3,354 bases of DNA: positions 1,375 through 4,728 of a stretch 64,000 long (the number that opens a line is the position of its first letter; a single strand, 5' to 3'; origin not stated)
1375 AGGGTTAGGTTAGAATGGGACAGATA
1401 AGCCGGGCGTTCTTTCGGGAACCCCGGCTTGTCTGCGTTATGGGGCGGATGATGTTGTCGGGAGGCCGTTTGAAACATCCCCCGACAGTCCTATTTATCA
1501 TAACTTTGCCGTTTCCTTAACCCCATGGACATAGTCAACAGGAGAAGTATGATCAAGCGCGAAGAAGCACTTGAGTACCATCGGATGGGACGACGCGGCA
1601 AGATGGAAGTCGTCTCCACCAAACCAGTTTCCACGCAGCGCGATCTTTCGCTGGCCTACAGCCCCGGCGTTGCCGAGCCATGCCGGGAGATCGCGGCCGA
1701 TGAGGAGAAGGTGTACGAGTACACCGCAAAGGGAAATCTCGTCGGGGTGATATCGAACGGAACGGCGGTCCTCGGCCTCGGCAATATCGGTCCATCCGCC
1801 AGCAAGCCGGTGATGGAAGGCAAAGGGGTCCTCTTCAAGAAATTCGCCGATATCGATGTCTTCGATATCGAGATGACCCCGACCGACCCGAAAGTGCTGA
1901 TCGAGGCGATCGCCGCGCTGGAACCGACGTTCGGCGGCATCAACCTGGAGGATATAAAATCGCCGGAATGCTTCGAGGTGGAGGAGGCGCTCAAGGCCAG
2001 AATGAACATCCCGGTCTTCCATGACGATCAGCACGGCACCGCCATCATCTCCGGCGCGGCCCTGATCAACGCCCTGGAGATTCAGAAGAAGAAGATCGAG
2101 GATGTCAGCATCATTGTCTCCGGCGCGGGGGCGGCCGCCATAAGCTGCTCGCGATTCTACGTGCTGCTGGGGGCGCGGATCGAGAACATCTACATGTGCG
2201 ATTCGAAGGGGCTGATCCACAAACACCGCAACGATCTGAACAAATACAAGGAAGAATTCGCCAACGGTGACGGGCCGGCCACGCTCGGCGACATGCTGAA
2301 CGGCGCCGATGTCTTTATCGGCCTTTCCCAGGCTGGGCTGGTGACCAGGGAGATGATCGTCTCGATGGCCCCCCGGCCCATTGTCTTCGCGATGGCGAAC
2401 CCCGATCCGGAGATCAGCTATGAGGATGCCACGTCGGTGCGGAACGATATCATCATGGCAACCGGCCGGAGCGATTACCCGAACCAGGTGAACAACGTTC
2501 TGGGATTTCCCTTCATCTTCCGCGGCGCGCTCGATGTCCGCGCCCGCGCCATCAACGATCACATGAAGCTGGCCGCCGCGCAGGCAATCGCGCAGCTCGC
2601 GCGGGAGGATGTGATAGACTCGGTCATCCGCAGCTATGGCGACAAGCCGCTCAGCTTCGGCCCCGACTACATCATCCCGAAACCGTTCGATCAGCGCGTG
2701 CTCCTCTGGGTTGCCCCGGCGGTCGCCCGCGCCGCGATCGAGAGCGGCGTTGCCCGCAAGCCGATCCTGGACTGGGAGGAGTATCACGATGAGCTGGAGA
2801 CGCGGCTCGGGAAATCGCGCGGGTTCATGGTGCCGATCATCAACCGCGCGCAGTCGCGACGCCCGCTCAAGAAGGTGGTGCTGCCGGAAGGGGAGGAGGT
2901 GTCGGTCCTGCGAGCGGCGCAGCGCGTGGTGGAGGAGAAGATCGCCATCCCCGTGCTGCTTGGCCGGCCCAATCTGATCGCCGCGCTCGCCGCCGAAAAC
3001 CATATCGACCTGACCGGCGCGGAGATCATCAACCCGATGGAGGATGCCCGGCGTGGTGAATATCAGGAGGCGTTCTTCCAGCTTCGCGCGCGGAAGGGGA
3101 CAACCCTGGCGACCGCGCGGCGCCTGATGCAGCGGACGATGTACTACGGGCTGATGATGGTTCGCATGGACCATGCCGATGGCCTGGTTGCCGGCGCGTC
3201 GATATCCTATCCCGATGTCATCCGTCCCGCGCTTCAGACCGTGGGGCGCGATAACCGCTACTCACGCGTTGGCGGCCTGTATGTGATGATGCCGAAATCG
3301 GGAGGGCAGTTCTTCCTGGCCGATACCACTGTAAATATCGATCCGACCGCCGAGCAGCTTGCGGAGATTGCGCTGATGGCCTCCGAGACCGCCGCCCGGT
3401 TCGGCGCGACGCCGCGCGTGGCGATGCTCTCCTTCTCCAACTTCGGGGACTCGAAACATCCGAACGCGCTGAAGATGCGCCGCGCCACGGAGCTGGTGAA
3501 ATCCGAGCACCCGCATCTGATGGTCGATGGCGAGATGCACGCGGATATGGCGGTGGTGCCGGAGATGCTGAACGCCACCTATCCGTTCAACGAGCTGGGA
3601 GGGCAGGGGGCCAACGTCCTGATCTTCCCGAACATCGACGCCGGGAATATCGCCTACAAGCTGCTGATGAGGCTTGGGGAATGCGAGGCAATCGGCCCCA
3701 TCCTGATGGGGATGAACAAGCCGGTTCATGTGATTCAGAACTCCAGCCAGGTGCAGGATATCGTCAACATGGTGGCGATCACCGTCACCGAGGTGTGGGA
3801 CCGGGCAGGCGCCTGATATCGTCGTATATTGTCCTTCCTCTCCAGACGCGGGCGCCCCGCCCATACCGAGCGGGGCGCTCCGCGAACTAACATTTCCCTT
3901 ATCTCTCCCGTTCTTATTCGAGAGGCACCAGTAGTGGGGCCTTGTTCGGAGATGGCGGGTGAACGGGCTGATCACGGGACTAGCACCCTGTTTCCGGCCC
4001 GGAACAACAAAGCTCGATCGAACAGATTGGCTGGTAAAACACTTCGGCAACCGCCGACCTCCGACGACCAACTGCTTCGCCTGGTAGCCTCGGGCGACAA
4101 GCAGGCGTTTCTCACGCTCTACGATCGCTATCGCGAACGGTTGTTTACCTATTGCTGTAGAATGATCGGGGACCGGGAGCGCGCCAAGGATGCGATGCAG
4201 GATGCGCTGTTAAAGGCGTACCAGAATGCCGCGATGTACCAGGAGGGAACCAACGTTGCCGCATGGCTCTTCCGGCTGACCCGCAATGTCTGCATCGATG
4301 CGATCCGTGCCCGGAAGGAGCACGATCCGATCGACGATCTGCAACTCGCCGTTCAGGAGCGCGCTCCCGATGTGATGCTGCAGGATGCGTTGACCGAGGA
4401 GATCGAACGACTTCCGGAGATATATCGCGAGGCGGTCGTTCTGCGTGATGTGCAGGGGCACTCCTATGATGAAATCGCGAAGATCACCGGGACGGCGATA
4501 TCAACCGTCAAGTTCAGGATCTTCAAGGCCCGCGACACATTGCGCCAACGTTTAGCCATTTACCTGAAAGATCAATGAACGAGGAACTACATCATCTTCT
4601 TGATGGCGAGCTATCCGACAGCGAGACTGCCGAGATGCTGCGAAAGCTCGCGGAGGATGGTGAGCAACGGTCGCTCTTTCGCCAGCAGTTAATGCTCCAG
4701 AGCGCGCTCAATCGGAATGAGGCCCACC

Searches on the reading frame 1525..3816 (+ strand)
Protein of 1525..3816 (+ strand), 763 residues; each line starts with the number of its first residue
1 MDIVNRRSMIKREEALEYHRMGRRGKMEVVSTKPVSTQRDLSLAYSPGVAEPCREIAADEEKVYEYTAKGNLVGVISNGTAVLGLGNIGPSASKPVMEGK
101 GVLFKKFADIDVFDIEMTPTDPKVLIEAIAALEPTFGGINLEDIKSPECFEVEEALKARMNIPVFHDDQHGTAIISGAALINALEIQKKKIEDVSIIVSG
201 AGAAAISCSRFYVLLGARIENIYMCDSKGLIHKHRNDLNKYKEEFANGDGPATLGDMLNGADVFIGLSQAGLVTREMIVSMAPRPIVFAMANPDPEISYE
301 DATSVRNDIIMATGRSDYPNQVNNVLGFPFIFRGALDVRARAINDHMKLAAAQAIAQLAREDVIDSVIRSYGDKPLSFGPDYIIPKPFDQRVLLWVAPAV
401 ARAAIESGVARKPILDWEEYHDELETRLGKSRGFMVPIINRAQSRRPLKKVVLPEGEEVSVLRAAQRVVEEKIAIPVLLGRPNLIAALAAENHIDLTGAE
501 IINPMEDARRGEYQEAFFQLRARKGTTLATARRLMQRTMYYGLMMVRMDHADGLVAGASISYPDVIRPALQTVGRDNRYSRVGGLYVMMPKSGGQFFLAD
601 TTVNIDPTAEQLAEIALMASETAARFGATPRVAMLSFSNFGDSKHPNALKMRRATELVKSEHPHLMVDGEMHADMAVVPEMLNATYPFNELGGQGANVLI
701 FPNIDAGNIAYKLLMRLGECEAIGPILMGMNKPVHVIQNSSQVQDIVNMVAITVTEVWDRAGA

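Call 67: search_protein_families(library=pfam, proteins=[window:1525-3816:+], max_evalue=0.00001)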
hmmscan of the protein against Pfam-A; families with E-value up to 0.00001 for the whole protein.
window:1525-3816:+ (763 aa): 3 families
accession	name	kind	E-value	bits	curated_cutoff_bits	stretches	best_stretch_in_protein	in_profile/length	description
PF01515.24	PTA_PTB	-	5.7e-103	345.1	24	1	434-754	2-319/319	Phosphate acetyl/butaryl transferase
PF00390.24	malic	-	5.4e-28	98.5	23.1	1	25-117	2-115/182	Malic enzyme, N-terminal domain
PF03949.21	Malic_M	-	2.4e-24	86.5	23.5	1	171-364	3-230/258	Malic enzyme, NAD binding domain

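Call 85: find_encoding_contigs(protein=window:1525-3816:+, flank=10000, max_places=4)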
Protein window:1525-3816:+ (763 aa): no gene with exactly this product is on record in the collection.

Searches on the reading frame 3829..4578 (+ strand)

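Call 67: search_protein_families(library=pfam, proteins=[window:3829-4578:+], max_evalue=0.00001)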
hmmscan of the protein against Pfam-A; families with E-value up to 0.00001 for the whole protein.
window:3829-4578:+ (249 aa): 4 families
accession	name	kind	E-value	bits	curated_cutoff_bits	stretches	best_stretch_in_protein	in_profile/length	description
PF08281.18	Sigma70_r4_2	-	8.1e-17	61.1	25.7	1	186-238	2-54/54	Sigma-70, region 4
PF04542.20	Sigma70_r2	-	8e-15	54.8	24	1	97-163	1-69/71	Sigma-70 region 2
PF04545.22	Sigma70_r4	-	2.5e-07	30.5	24.1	1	192-240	2-50/50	Sigma-70, region 4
PF07638.17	Sigma70_ECF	-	1.6e-06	28.6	21.1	0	81-242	6-183/185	ECF sigma factor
